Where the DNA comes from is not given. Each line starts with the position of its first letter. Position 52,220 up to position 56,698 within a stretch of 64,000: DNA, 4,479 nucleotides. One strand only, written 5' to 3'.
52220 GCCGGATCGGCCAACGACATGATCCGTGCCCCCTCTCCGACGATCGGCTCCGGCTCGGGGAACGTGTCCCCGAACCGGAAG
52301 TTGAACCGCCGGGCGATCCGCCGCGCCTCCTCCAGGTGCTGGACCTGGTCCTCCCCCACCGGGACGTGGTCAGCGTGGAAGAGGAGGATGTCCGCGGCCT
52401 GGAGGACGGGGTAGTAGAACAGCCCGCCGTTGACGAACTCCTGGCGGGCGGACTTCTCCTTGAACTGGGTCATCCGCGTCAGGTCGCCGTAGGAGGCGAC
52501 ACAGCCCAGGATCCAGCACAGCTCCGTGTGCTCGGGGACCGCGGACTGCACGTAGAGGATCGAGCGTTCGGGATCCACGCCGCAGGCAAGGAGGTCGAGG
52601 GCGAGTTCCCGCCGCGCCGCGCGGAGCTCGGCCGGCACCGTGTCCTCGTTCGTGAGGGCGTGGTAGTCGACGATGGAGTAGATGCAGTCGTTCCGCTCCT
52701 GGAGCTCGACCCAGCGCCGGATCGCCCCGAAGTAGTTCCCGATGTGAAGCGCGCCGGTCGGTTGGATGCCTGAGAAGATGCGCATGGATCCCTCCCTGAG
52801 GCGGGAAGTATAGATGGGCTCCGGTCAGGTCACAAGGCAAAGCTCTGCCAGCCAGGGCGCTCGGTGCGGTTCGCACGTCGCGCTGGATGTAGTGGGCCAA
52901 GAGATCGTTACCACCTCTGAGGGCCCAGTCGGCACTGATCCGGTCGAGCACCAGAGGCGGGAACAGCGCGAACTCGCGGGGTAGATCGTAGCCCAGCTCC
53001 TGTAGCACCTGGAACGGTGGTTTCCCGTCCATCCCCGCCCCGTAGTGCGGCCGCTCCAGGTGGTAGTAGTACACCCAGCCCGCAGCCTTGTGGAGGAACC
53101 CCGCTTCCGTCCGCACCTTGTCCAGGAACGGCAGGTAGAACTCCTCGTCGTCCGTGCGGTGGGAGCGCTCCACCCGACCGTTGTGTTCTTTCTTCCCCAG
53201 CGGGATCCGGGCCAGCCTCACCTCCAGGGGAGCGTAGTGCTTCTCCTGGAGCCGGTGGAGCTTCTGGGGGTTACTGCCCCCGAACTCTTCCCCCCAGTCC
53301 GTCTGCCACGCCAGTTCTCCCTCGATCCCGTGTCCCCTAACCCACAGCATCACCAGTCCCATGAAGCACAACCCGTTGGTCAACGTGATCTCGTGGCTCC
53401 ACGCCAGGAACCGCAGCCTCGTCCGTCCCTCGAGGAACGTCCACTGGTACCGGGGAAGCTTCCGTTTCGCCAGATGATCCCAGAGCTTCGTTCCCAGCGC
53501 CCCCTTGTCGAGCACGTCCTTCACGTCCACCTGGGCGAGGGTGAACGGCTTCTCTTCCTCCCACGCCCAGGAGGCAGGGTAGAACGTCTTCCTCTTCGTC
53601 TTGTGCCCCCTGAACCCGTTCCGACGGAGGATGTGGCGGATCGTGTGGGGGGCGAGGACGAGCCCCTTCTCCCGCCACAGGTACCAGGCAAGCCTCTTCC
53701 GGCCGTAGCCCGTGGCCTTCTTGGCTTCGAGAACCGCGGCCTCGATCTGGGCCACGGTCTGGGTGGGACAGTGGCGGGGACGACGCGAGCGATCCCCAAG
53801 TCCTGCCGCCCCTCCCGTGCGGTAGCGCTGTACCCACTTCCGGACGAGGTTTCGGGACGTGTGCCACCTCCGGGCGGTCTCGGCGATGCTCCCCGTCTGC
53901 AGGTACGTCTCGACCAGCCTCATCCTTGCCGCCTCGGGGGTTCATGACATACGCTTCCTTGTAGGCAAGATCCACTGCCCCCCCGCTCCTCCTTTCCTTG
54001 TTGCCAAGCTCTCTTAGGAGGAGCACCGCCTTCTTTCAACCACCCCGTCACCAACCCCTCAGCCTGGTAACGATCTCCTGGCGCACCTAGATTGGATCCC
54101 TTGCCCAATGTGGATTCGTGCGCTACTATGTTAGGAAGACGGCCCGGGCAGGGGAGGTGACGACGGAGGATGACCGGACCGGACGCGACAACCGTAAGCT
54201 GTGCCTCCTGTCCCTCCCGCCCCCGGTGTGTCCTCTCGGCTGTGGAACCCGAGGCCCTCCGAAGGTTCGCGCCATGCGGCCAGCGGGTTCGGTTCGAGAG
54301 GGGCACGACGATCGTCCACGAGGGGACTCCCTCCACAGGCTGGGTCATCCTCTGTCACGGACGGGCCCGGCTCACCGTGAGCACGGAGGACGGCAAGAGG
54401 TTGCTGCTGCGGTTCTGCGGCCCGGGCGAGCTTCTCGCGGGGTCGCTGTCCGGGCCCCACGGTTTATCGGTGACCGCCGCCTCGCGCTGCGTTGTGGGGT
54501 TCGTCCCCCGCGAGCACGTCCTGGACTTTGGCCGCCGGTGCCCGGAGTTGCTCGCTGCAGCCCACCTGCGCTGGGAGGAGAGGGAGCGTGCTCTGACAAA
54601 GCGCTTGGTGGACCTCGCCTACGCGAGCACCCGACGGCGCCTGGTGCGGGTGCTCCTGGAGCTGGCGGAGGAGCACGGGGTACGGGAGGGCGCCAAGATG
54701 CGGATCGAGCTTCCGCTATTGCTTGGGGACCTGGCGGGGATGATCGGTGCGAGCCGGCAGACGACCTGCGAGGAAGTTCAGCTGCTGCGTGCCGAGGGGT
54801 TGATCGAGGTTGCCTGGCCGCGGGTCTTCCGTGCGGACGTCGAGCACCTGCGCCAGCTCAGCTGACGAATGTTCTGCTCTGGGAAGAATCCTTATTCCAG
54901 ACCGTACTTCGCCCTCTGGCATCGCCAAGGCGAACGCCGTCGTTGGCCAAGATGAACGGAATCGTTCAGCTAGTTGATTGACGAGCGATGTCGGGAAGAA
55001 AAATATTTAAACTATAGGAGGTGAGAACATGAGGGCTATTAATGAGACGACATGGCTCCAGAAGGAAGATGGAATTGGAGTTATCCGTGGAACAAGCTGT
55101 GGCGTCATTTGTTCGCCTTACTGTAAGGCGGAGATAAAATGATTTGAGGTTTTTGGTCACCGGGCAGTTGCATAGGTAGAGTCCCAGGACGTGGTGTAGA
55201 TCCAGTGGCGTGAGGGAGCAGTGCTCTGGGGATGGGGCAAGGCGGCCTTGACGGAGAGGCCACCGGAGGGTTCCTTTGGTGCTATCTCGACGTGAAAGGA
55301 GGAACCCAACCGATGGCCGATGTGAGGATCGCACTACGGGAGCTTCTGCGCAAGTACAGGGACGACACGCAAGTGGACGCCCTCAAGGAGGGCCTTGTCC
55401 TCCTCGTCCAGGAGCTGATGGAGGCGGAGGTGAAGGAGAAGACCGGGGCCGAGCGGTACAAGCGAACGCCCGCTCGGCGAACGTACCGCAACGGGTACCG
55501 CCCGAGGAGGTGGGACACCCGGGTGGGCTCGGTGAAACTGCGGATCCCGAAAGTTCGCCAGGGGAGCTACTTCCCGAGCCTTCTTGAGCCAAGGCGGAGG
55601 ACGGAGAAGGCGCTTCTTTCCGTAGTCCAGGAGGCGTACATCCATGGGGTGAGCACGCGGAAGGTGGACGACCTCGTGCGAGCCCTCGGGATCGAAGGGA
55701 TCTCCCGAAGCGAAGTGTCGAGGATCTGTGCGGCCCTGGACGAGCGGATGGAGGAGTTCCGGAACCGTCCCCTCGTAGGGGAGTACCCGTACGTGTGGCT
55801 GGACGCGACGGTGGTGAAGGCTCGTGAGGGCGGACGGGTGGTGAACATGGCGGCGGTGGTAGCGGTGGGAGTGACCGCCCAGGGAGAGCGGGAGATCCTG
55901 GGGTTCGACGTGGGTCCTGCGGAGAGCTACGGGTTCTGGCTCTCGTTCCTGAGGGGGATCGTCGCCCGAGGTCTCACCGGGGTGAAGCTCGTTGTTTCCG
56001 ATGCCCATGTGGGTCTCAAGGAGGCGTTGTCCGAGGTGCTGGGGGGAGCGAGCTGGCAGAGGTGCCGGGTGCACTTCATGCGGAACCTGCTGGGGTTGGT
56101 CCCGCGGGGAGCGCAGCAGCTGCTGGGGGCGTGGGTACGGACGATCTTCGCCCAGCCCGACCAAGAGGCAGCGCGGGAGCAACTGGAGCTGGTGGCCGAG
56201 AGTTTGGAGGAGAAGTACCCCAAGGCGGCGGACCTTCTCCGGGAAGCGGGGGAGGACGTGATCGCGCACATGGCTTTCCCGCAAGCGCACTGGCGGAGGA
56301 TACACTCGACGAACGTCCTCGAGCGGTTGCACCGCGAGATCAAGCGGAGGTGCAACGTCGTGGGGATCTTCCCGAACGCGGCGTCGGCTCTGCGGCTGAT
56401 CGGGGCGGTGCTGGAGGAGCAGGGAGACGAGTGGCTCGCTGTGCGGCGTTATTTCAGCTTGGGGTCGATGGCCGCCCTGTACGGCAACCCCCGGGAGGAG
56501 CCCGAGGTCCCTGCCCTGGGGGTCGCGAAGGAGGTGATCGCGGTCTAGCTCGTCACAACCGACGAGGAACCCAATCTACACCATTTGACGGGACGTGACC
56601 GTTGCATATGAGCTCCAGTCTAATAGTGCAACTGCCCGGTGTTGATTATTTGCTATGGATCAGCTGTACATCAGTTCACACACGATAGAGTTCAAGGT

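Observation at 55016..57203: Cys-rich 37-aa peptide gene and an RRE-SPASM protein lacking a radical SAM core, separated by an IS256 insertion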

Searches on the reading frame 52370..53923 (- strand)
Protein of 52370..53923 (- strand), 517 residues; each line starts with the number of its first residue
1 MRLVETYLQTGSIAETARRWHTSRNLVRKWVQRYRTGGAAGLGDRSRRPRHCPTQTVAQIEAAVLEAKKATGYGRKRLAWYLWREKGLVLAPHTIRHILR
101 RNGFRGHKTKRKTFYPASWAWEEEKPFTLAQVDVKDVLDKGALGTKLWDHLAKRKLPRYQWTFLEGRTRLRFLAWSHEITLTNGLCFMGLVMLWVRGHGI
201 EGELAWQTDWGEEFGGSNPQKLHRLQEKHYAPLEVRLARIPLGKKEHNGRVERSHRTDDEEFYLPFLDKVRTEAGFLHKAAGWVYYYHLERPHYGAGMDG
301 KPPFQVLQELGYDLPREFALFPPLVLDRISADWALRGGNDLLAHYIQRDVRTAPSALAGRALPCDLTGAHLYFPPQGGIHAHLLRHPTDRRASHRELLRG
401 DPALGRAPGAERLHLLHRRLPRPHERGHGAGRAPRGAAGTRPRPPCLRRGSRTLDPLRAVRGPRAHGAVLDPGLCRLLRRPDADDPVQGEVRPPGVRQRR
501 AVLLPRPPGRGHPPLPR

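Call 65: search_protein_families(library=pfam, proteins=[window:52370-53923:-], max_evalue=0.001)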
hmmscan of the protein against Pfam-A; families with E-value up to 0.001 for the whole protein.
window:52370-53923:- (517 aa): 5 families
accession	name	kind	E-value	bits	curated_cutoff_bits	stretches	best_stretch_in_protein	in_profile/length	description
PF13518.12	HTH_28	-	1.3e-11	44.8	25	1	2-50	4-52/52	Helix-turn-helix domain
PF13565.12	HTH_32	-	2.6e-11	44.3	33.7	1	27-99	2-73/73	Homeodomain-like domain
PF13551.12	HTH_29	-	4.2e-06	27.2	28.1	1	12-51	13-55/64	Winged helix-turn helix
PF13384.12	HTH_23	-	8.9e-06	25.8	24.6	1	11-42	18-49/50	Homeodomain-like domain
PF13683.12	rve_3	-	0.00021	21.4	26.5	1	234-297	2-63/67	Integrase core domain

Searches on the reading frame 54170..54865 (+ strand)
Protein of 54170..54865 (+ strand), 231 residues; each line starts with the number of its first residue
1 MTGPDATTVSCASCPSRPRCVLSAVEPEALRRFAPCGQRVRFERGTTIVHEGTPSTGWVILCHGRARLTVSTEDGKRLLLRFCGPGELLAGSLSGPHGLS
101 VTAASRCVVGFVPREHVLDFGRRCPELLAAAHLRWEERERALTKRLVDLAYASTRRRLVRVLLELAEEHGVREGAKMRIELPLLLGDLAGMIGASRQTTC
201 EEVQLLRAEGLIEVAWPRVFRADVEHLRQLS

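Call 5: search_protein_families(library=pfam, proteins=[window:54170-54865:+], max_evalue=1)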
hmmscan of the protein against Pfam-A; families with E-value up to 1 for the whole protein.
window:54170-54865:+ (231 aa): 2 families
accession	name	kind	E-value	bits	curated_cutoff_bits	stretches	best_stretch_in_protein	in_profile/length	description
PF00027.35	cNMP_binding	-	1.5e-14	54.2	27.5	1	40-120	2-85/89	Cyclic nucleotide-binding domain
PF13545.12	HTH_Crp_2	-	2.9e-11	43.6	27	1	157-230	2-70/70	Crp-like helix-turn-helix domain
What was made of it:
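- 54170..54865 (+): Crp/Fnr-family regulator. It is the conserved upstream neighbour of the cluster. Pfam cNMP_binding 1.5e-14 plus HTH_Crp_2 2.9e-11 (call 5).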

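Call 6: search_protein_families(library=ncbifam, proteins=[window:54170-54865:+], max_evalue=1)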
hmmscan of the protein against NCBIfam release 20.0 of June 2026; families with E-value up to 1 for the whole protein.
window:54170-54865:+ (231 aa): 10 families
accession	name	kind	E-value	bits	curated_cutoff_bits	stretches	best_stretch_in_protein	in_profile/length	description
NF008732.0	PRK11753.1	equivalog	1.6e-10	40.8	266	1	28-214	14-203/214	cAMP-activated global transcriptional regulator CRP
NF045989.1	TransRegFnrLRhodb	equivalog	2.4e-09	36.8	300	1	7-220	6-223/245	transcriptional regulator FnrL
NF050806.1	TransRegFixKCaul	equivalog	2.8e-07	30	300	1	37-217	23-199/215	transcriptional regulator FixK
NF053664.1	TransRegPtrACyano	equivalog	2.8e-07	30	300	1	58-215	31-183/196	Crp/Fnr family transcriptional regulator PtrA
NF041163.2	encap_f2b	equivalog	2.9e-05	23.4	400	1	26-132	84-194/450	family 2B encapsulin nanocompartment shell protein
NF010499.0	PRK13918.1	equivalog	6.3e-05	22.6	274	1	39-230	14-200/205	CRP/FNR family transcriptional regulator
NF052518.1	TransRegLdrP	equivalog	0.01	15.8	300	1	41-227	3-184/195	transcriptional regulator LdrP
TIGR03697.1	NtcA_cyano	equivalog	0.082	12.7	244.95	1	149-218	110-179/193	global nitrogen regulator NtcA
NF007707.0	PRK10402.1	subfamily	0.19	11.3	180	1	40-83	34-77/226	transcriptional regulator YeiL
TIGR01884.1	cas_HTH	subfamily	0.22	10.9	60.2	1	187-214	161-188/202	CRISPR-associated CARF protein Csa3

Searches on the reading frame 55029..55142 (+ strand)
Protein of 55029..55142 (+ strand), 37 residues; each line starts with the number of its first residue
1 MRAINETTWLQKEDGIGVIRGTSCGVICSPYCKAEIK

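Call 5: search_protein_families(library=pfam, proteins=[window:55029-55142:+], max_evalue=1)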
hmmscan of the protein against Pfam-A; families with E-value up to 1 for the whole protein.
window:55029-55142:+ (37 aa): 0 families

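Call 6: search_protein_families(library=ncbifam, proteins=[window:55029-55142:+], max_evalue=1)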
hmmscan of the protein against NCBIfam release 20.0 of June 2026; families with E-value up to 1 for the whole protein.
window:55029-55142:+ (37 aa): 0 families

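Call 51: search_protein_families(library=ncbifam, proteins=[window:55029-55139:+], max_evalue=10)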
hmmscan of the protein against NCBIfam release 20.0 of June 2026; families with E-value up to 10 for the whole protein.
seq(37 aa): 0 families
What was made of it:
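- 55029..55142 (+): Precursor peptide gene (37 aa) with a TWLQ leader motif and a C-x3-C-x3-C core (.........). No NCBIfam or Pfam family matches (calls 5, 6, 51).
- Closest known: NCBIfam TIGR04463. Different: The precursors hit no curated peptide family (call 51).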

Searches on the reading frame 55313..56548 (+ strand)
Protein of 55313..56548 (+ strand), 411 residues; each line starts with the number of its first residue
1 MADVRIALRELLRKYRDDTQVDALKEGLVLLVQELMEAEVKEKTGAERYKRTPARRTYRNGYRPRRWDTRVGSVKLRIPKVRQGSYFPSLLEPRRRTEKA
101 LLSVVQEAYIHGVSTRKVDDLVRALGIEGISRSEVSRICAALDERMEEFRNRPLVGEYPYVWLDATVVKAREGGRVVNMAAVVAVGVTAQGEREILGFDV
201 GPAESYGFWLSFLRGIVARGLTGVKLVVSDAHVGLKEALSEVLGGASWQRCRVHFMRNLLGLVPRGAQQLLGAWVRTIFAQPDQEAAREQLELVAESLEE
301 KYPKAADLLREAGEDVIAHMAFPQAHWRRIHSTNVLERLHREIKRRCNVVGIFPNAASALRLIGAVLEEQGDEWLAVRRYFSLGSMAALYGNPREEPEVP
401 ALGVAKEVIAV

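Call 5: search_protein_families(library=pfam, proteins=[window:55313-56548:+], max_evalue=1)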
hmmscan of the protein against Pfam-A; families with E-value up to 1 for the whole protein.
window:55313-56548:+ (411 aa): 2 families
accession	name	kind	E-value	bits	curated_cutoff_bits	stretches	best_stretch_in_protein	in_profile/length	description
PF00872.24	Transposase_mut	-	3e-129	431.6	21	1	18-375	20-377/379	Transposase, Mutator family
PF10551.15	MULE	-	2.4e-05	25.1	27.6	1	178-258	14-99/99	MULE transposase domain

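Call 6: search_protein_families(library=ncbifam, proteins=[window:55313-56548:+], max_evalue=1)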
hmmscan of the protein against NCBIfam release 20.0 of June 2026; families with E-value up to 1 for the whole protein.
window:55313-56548:+ (411 aa): 5 families
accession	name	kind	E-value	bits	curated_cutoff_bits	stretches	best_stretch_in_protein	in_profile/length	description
NF033543.2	transpos_IS256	equivalog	1.2e-112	376.3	150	1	41-370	2-338/338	IS256 family transposase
NF041731.2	transpos_ISH6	equivalog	1.9e-30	105.9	240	2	5-259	12-266/414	ISH6 family transposase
NF033572.1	transpos_ISKra4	equivalog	0.00013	21.2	205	1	22-172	30-198/422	ISKra4 family transposase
NF033587.1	transpos_IS6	equivalog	0.00021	21.1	125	1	323-363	150-191/202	IS6 family transposase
NF033544.1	transpos_IS1249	exception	0.0038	16.4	300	1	189-259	112-177/382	IS1249 family transposase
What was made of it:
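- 55175..56600 (+): IS256-family insertion sequence (1426 bp) inserted in the hairpin loop. The transposase ORF is 55313-56548. Pfam Transposase_mut 3e-129 and NCBIfam transpos_IS256 376 bits (calls 5, 6).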
